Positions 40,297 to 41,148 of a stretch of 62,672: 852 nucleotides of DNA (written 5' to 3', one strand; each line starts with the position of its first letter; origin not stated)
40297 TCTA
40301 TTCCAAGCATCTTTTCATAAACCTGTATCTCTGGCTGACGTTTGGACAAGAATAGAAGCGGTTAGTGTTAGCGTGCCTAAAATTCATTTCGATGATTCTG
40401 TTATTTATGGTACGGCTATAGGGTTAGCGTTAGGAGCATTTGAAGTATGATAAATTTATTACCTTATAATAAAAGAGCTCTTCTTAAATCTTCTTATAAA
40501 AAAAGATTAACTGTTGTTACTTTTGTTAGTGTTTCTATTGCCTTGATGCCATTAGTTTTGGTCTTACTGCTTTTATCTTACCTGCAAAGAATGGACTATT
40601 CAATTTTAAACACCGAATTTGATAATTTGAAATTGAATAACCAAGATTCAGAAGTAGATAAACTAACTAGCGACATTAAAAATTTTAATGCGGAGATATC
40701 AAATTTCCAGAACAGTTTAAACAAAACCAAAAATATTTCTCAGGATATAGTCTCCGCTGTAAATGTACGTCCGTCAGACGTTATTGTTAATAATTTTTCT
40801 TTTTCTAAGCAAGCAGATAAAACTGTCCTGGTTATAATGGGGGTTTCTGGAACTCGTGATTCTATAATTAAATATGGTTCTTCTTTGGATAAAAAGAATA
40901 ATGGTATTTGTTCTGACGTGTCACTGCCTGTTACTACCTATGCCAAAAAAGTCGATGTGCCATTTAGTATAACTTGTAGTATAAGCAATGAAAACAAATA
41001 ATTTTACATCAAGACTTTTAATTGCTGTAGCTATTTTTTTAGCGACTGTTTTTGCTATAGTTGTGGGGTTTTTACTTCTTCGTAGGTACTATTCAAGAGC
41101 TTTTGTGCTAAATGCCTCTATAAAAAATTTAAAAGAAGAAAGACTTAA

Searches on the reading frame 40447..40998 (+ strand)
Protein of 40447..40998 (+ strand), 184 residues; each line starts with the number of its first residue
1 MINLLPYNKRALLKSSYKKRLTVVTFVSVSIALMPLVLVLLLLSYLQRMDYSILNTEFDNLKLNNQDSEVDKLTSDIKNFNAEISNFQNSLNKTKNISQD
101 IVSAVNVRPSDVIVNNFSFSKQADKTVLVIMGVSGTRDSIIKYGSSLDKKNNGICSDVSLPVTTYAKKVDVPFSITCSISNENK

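Call 50: search_protein_families(library=ncbifam, proteins=[window:40447-40998:+])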
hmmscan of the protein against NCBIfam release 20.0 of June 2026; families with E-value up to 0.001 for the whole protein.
window:40447-40998:+ (184 aa): 0 families

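Call 53: search_protein_families(library=pfam, proteins=[window:40447-40998:+], max_evalue=0.01)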
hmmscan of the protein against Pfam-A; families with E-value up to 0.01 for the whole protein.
window:40447-40998:+ (184 aa): 1 family
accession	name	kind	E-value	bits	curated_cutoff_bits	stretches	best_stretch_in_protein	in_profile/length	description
PF16515.11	HIP1_clath_bdg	-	0.0066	17.2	28.8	1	61-104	45-88/99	Clathrin-binding domain of Huntingtin-interacting protein 1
